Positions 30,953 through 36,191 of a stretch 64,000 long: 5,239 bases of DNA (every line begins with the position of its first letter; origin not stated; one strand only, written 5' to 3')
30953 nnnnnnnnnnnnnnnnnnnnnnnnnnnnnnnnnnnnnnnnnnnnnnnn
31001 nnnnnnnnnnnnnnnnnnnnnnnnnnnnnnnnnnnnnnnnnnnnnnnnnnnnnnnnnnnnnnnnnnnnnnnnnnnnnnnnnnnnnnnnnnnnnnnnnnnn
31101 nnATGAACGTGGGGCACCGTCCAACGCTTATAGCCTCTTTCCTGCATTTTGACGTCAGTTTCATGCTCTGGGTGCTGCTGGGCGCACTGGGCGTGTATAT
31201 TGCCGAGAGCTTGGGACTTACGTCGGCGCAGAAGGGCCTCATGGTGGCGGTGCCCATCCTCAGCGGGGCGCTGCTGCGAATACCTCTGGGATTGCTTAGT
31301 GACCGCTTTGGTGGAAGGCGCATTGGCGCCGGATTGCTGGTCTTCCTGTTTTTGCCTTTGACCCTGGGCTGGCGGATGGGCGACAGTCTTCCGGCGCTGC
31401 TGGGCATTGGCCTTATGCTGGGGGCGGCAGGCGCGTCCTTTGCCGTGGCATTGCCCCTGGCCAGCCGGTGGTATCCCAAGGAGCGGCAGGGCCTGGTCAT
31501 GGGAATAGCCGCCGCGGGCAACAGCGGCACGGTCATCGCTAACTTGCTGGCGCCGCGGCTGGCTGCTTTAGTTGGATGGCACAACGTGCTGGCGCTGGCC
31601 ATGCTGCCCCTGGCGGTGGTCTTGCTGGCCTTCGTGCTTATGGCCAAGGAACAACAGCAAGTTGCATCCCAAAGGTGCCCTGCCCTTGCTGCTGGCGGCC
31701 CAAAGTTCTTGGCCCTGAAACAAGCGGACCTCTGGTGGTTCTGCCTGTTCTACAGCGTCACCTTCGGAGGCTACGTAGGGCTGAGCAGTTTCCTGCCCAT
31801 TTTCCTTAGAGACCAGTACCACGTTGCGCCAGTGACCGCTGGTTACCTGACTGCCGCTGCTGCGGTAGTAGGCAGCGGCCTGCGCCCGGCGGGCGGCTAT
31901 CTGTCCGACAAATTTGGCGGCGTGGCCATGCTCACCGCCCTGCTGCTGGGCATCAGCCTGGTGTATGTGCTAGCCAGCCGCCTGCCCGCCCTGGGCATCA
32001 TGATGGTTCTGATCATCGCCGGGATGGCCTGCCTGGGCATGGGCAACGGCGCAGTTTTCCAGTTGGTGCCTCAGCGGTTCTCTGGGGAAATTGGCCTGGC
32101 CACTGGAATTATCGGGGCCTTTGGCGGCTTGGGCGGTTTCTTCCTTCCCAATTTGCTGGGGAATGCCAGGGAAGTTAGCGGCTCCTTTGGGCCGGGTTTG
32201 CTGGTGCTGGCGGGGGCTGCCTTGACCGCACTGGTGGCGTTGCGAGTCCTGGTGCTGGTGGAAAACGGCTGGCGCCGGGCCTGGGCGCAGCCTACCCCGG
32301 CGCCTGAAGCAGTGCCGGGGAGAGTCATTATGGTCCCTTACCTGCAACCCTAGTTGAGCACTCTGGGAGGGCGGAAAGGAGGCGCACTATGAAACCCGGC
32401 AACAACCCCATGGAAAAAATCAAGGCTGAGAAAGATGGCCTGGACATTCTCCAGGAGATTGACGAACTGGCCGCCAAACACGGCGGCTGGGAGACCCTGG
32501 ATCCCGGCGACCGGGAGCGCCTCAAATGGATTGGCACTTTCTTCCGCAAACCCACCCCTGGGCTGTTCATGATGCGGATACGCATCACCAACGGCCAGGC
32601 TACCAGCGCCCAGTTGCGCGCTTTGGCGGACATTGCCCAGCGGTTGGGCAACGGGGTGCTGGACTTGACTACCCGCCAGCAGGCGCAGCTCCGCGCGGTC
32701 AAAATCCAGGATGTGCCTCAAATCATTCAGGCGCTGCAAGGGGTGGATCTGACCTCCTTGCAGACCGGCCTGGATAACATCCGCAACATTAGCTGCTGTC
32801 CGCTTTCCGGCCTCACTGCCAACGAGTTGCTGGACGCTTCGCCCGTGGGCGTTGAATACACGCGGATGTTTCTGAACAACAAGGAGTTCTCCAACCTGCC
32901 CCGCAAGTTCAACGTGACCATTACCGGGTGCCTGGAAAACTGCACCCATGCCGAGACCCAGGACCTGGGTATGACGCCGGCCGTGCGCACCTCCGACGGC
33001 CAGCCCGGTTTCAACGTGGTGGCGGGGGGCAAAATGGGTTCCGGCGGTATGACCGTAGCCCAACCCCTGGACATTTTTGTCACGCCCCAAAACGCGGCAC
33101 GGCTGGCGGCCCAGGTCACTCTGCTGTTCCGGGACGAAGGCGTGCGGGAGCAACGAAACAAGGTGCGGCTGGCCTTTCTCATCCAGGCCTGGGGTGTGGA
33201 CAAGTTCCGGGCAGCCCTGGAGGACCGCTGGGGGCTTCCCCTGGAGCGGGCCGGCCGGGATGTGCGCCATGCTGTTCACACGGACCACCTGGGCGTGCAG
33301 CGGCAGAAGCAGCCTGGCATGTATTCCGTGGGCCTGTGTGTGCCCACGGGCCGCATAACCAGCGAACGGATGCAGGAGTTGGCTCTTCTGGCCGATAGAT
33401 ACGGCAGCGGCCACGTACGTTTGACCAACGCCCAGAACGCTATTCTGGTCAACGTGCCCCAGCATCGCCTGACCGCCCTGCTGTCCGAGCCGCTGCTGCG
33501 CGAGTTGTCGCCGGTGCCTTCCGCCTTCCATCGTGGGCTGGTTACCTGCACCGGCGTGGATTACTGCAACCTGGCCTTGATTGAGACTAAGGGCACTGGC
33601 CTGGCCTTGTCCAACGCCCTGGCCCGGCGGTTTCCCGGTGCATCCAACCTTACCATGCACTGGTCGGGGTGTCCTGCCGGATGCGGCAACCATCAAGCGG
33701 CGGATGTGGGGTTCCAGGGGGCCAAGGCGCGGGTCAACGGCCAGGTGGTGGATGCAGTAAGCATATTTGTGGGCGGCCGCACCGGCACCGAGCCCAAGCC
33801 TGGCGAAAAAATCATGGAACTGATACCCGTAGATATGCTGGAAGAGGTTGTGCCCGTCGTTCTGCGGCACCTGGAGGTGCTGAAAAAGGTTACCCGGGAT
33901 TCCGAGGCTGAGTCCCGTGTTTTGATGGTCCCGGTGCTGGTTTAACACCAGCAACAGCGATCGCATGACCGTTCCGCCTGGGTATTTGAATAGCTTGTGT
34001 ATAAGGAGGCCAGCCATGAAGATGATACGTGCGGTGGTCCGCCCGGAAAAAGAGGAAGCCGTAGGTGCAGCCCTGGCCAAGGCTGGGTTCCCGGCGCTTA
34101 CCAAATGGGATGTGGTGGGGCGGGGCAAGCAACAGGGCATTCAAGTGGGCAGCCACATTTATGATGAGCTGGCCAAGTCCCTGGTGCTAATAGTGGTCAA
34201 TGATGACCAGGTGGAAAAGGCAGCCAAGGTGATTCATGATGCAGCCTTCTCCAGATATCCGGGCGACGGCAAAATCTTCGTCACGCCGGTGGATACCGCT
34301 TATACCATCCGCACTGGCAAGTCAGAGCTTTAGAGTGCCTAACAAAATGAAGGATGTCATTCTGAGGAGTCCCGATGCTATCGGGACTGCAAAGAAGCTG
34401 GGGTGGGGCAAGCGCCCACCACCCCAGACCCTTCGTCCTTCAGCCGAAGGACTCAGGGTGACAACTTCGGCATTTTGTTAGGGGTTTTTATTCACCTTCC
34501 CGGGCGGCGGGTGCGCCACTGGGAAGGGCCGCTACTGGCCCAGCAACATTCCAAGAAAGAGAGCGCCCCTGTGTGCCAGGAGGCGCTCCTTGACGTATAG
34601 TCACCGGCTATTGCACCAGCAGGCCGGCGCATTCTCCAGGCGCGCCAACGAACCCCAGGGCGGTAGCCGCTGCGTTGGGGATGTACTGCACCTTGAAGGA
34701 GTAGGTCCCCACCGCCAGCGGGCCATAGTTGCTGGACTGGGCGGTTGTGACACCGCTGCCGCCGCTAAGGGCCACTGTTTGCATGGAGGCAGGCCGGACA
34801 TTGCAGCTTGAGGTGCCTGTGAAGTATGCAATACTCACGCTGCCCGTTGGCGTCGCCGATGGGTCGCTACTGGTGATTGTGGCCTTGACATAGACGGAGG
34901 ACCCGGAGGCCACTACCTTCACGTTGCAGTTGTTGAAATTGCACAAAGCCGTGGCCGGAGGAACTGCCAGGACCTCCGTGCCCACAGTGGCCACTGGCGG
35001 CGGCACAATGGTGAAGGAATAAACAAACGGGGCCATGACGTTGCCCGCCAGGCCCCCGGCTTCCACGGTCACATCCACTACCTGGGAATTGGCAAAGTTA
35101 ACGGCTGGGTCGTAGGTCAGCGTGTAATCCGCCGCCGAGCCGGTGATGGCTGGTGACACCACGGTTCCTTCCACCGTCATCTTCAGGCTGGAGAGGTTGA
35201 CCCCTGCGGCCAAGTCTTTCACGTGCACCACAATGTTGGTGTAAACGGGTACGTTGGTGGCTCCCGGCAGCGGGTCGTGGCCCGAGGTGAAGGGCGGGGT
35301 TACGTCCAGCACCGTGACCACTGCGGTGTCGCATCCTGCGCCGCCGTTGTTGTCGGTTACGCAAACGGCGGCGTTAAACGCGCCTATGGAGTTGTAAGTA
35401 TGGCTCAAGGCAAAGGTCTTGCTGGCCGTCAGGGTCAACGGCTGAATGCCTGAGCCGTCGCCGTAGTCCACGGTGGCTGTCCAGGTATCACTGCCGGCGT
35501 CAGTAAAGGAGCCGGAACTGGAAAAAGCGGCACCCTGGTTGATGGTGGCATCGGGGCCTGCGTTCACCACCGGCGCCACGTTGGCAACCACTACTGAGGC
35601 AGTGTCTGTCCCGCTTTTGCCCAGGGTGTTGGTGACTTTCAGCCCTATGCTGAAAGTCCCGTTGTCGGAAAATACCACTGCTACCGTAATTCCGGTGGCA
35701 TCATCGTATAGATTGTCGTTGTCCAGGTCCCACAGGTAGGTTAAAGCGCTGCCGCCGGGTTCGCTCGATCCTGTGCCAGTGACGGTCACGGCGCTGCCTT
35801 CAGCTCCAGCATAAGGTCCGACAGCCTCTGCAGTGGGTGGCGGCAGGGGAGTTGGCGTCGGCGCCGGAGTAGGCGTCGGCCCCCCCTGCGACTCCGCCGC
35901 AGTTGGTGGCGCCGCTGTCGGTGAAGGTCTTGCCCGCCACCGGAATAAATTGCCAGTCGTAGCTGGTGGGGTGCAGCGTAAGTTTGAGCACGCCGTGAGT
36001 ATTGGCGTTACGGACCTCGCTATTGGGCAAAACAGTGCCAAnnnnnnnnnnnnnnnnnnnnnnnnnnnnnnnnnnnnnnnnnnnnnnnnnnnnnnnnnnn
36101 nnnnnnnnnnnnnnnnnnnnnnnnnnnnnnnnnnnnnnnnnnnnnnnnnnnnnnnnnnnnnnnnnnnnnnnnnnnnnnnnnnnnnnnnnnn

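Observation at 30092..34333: Nitrate/nitrite assimilation cluster with a small SUOX-fold Mo protein in place of NarB/NasA, bracketed by two atypical PII proteins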

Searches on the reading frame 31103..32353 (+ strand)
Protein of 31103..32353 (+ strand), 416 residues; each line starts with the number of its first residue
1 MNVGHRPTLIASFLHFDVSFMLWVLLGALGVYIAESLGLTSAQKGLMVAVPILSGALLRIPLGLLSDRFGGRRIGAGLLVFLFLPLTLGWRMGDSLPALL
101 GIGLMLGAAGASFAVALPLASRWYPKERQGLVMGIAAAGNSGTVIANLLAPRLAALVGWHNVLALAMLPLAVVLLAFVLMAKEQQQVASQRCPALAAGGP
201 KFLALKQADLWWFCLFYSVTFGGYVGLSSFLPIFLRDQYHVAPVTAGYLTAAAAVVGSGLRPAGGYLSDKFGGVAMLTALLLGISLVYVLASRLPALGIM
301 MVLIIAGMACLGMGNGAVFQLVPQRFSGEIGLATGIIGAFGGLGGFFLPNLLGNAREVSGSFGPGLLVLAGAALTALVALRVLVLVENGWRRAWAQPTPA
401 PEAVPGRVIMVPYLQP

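Call 3: search_protein_families(library=pfam, proteins=[window:31103-32353:+], max_evalue=0.01)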
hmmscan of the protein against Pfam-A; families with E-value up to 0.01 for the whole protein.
window:31103-32353:+ (416 aa): 2 families
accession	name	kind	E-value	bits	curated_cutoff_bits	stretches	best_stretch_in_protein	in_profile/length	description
PF07690.21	MFS_1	-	3.9e-40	138.3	33.4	1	13-349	3-347/347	Major Facilitator Superfamily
PF01306.25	LacY_symp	-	5.5e-05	22.6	24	1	205-292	4-88/413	LacY proton/sugar symporter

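Call 4: search_protein_families(library=ncbifam, proteins=[window:31103-32353:+], max_evalue=0.01)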
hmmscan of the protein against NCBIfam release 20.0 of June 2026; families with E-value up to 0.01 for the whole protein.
window:31103-32353:+ (416 aa): 14 families
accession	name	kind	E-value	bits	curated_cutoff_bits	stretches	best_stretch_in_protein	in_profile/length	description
TIGR00886.1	2A0108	subfamily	7.6e-78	262.2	311.7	1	8-345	2-368/368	NarK family nitrate/nitrite MFS transporter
TIGR00893.1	2A0114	subfamily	6e-25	88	395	1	20-386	7-399/399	D-galactonate transporter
NF011608.0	PRK15034.1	subfamily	5.3e-19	68.6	836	1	12-323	39-371/462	nitrate/nitrite transporter NarU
NF049980.1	SfMCT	equivalog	6e-16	58.1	320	1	33-370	28-376/378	L-lactate MFS transporter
TIGR00881.1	2A0104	subfamily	8.2e-14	51.4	407.75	2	32-187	20-178/379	phosphoglycerate transporter protein PgtP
TIGR00890.1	2A0111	subfamily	2.5e-11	43.1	374.85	1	27-188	23-186/377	oxalate/formate antiport family MFS transporter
TIGR04259.1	oxa_formateAnti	equivalog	3.2e-09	36.1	335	1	63-255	59-253/405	oxalate/formate MFS antiporter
TIGR00710.1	efflux_Bcr_CflA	subfamily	1.7e-08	34.3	200.9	1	52-341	50-340/385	Bcr/CflA family efflux MFS transporter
NF052357.1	GlucTporGlcPStph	equivalog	1.2e-06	27.6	750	1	24-187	25-188/445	glucose transporter GlcP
TIGR00896.1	CynX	subfamily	2e-06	27.2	406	1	27-237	20-226/355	CynX/NimT family MFS transporter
TIGR00894.1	2A0114euk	subfamily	0.00026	19.7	626.45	1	41-182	75-220/465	Na(+)-dependent inorganic phosphate cotransporter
NF007137.0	PRK09584.1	equivalog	0.0012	17.6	728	0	20-190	35-210/500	dipeptide/tripeptide permease DtpA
NF007077.0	PRK09528.1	subfamily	0.0024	16.5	429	0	205-292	8-92/421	galactoside permease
TIGR00882.1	2A0105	subfamily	0.0098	14.8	220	0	209-292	3-83/396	oligosaccharide MFS transporter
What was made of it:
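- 31103..32353 (+): NarK/NNP-family nitrate/nitrite MFS porter of 416 aa, translationally coupled to the Mo gene by an ATGA overlap. TIGR00886, 262 bits, the best family by a wide margin (call 4).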

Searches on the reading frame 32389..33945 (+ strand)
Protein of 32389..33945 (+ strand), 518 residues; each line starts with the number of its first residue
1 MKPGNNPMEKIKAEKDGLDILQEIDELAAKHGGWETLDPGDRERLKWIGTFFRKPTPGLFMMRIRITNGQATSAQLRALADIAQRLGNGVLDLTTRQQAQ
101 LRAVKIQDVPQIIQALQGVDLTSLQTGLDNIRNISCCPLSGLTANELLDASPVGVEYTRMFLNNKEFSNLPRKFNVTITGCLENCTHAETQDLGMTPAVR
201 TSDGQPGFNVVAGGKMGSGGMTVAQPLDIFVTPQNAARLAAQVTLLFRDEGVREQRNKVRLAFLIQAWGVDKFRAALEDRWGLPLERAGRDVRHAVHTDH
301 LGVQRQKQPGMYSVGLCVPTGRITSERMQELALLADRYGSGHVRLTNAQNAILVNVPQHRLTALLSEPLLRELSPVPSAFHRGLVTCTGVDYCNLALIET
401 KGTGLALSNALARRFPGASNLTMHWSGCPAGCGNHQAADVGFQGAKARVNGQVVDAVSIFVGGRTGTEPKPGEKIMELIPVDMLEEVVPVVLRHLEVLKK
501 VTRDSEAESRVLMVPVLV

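Call 3: search_protein_families(library=pfam, proteins=[window:32389-33945:+], max_evalue=0.01)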
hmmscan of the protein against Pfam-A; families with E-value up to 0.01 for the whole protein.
window:32389-33945:+ (518 aa): 2 families
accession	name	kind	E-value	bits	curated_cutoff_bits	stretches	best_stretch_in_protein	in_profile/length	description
PF01077.27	NIR_SIR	-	2.6e-50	170.4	27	2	129-283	3-156/158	Nitrite and sulphite reductase 4Fe-4S domain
PF03460.22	NIR_SIR_ferr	-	1.3e-38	130.9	24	2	55-117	4-67/69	Nitrite/Sulfite reductase ferredoxin-like half domain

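Call 4: search_protein_families(library=ncbifam, proteins=[window:32389-33945:+], max_evalue=0.01)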
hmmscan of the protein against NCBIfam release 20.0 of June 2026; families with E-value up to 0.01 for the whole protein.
window:32389-33945:+ (518 aa): 11 families
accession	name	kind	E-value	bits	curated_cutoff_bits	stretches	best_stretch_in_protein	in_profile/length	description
NF007125.0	PRK09566.1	equivalog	5.6e-155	516.7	594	1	6-492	13-502/513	ferredoxin--nitrite reductase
NF007126.0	PRK09567.1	equivalog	8.9e-102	341.1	523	1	8-498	68-563/595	NirA family protein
TIGR02435.1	CobG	equivalog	2.9e-56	191.1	234.8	1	60-446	18-385/388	precorrin-3B synthase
NF010029.0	PRK13504.1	equivalog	1.6e-49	168.7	457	2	170-447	215-504/575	NADPH-dependent assimilatory sulfite reductase hemoprotein subunit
TIGR02041.1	CysI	equivalog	4.5e-36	124.4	756.55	2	169-445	193-479/541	assimilatory sulfite reductase (NADPH) hemoprotein subunit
TIGR02042.1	sir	equivalog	2.5e-32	111.8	731.5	2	169-446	222-511/581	sulfite reductase, ferredoxin dependent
TIGR02374.1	nitri_red_nirB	equivalog_domain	8e-21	74.1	578.35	2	65-222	565-708/794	nitrite reductase large subunit NirB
TIGR02912.1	sulfite_red_C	equivalog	1.3e-18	67.1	324.1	2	58-196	19-159/314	sulfite reductase subunit C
TIGR02066.1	dsrB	equivalog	1.5e-16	60.3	341.5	2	311-445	30-168/341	dissimilatory-type sulfite reductase subunit beta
TIGR02064.1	dsrA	equivalog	7.8e-12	44.7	392.85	2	61-195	83-219/402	dissimilatory-type sulfite reductase subunit alpha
NF011565.0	PRK14989.1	subfamily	1.7e-10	39.6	883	2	62-214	567-708/847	nitrite reductase large subunit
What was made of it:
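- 32389..33945 (+): Ferredoxin-type siroheme/[4Fe-4S] nitrite reductase NirA, 518 aa. NF007125, 517 bits; NIR_SIR and NIR_SIR_ferr domains each present twice (calls 3, 4).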

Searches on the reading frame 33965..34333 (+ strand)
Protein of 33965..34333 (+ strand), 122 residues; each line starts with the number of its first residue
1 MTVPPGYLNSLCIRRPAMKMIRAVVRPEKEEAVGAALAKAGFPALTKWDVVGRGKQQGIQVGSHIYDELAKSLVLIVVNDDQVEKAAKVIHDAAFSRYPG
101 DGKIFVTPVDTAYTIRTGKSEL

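Call 3: search_protein_families(library=pfam, proteins=[window:33965-34333:+], max_evalue=0.01)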
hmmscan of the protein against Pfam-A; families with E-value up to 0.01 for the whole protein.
window:33965-34333:+ (122 aa): 1 family
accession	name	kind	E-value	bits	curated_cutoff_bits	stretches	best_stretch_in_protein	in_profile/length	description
PF00543.27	P-II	-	3e-25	89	25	1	18-119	1-102/102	Nitrogen regulatory protein P-II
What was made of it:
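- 34016..34333 (+): PII_B, a NifI1-like PII protein of 105 aa (the ORF opens at ATG 33965). PF00543 E 3e-25 (call 3).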

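Call 4: search_protein_families(library=ncbifam, proteins=[window:33965-34333:+], max_evalue=0.01)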
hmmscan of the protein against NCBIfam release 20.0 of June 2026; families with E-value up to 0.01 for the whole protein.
window:33965-34333:+ (122 aa): 3 families
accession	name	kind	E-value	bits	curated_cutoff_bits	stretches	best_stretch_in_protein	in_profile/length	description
NF007946.0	PRK10665.1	equivalog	1.6e-13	51.4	181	1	18-120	1-107/112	P-II family nitrogen regulator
NF008111.0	PRK10858.1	equivalog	2.3e-12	47.3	202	1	18-120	1-107/112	nitrogen regulatory protein P-II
NF045581.1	PG0541_fam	equivalog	0.0002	21.3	45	1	20-91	2-74/91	PG0541 family transporter-associated protein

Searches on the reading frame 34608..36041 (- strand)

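Call 27: search_protein_families(library=pfam, proteins=[window:34608-36041:-], max_evalue=0.0001)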
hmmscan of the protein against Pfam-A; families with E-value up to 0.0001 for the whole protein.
window:34608-36041:- (477 aa): 4 families
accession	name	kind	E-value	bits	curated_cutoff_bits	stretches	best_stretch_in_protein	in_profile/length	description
PF18911.6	PKD_4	-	6.2e-26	90.7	27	2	154-244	1-85/85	PKD domain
PF00801.26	PKD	-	5.8e-09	36.3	23.5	1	78-147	10-76/80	PKD domain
PF22352.2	K319L-like_PKD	-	2.1e-06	28.1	27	0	83-152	12-84/84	K319L-like, PKD domain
PF13205.12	Big_5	-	9.8e-06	26.7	23.6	1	246-344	1-104/105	Bacterial Ig-like domain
